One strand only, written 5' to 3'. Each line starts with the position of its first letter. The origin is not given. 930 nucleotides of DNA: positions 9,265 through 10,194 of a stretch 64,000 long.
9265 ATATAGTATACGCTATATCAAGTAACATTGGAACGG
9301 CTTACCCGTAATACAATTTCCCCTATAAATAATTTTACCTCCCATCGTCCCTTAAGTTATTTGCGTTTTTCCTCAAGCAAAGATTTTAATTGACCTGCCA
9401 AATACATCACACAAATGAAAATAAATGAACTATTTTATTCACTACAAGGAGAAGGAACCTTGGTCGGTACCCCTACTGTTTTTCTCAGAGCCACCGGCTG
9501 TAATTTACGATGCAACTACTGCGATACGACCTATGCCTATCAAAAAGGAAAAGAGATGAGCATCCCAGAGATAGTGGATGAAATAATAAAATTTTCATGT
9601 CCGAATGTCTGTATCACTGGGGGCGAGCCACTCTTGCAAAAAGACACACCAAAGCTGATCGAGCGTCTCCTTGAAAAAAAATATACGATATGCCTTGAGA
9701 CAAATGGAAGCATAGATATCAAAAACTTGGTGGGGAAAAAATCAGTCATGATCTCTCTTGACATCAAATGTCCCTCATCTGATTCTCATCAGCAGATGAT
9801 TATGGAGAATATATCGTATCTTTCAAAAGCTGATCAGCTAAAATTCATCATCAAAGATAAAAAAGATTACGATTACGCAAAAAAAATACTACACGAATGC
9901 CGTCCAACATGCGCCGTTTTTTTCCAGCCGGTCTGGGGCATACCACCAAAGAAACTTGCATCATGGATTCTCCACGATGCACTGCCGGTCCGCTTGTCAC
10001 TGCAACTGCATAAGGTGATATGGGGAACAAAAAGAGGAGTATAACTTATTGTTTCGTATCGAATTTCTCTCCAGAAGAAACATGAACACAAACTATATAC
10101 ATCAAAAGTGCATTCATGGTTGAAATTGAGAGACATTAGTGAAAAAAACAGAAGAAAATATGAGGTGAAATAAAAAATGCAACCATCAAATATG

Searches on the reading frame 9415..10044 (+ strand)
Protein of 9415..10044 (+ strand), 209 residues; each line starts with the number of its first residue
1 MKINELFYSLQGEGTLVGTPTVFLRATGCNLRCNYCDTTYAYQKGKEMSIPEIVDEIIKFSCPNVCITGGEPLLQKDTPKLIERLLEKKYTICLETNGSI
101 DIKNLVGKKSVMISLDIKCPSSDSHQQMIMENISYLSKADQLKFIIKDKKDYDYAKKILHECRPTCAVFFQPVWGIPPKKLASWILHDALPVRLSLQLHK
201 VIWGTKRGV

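Call 41: search_protein_families(library=pfam, proteins=[window:9415-10044:+], max_evalue=0.00001)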
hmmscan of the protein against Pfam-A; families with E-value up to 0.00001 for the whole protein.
window:9415-10044:+ (209 aa): 2 families
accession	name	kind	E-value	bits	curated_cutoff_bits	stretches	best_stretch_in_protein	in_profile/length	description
PF04055.27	Radical_SAM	-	3.4e-18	66.8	29.5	1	27-130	5-116/166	Radical SAM superfamily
PF13353.11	Fer4_12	-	1.2e-06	29.4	22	1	11-97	2-90/137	4Fe-4S single cluster domain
